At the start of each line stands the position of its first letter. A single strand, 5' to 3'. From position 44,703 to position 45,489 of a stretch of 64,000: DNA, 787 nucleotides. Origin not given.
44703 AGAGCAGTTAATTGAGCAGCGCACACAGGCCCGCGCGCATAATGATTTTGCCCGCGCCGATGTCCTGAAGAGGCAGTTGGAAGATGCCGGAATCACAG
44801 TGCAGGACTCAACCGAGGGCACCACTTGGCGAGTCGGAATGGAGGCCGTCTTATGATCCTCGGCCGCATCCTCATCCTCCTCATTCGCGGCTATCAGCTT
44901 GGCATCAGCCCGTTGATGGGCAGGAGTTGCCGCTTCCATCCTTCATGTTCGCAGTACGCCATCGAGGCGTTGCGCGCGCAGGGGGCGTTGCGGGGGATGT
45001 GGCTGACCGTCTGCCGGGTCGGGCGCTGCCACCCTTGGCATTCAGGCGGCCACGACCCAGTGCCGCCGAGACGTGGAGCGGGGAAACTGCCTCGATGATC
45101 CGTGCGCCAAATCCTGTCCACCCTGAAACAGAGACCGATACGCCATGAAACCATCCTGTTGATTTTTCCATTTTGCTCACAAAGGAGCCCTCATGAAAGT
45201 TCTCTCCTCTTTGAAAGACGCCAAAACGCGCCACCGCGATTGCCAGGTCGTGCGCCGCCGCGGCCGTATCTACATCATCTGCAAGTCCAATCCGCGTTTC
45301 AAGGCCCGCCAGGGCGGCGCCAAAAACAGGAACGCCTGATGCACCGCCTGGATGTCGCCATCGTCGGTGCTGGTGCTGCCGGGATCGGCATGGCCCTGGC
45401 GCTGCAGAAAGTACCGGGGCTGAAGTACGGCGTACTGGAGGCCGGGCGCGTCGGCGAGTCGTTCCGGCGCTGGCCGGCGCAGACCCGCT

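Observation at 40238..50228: Perfect Zur box heading a ~10-kb, 12-gene, translationally coupled low-zinc operon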

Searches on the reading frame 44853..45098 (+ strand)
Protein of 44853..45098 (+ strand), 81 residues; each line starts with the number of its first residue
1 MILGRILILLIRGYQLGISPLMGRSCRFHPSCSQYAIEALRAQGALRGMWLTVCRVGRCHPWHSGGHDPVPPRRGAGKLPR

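Call 7: search_protein_families(library=pfam, proteins=[window:44853-45098:+], max_evalue=0.01)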
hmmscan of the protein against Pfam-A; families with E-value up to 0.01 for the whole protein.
window:44853-45098:+ (81 aa): 1 family
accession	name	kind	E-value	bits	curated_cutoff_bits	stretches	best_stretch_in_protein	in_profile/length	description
PF01809.23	YidD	-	2.8e-30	104.3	27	1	5-70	2-67/67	Putative membrane protein insertion efficiency factor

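Call 9: search_protein_families(library=ncbifam, proteins=[window:44853-45098:+], max_evalue=0.001)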
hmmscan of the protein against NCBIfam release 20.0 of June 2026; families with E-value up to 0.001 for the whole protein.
window:44853-45098:+ (81 aa): 1 family
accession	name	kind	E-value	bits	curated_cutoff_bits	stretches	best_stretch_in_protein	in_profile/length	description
TIGR00278.2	TIGR00278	equivalog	8.6e-25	86.4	40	1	5-66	2-63/64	membrane protein insertion efficiency factor YidD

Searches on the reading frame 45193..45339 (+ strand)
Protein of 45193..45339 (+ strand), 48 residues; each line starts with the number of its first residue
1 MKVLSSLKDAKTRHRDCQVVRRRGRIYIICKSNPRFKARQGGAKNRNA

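Call 7: search_protein_families(library=pfam, proteins=[window:45193-45339:+], max_evalue=0.01)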
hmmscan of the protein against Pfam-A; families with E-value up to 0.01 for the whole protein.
window:45193-45339:+ (48 aa): 1 family
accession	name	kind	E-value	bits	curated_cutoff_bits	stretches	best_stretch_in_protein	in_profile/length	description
PF00444.23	Ribosomal_L36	-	1.2e-19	70.5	26.1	1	1-41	1-38/38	Ribosomal protein L36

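Call 9: search_protein_families(library=ncbifam, proteins=[window:45193-45339:+], max_evalue=0.001)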
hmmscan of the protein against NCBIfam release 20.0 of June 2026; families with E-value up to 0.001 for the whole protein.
window:45193-45339:+ (48 aa): 2 families
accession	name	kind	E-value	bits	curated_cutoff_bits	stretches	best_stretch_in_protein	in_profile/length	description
NF002021.1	PRK00831.1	exception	7.6e-27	93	70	1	1-41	1-41/41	type B 50S ribosomal protein L36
TIGR01022.1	rpmJ_bact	equivalog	6.7e-09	35.7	22.7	1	1-41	1-37/37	50S ribosomal protein L36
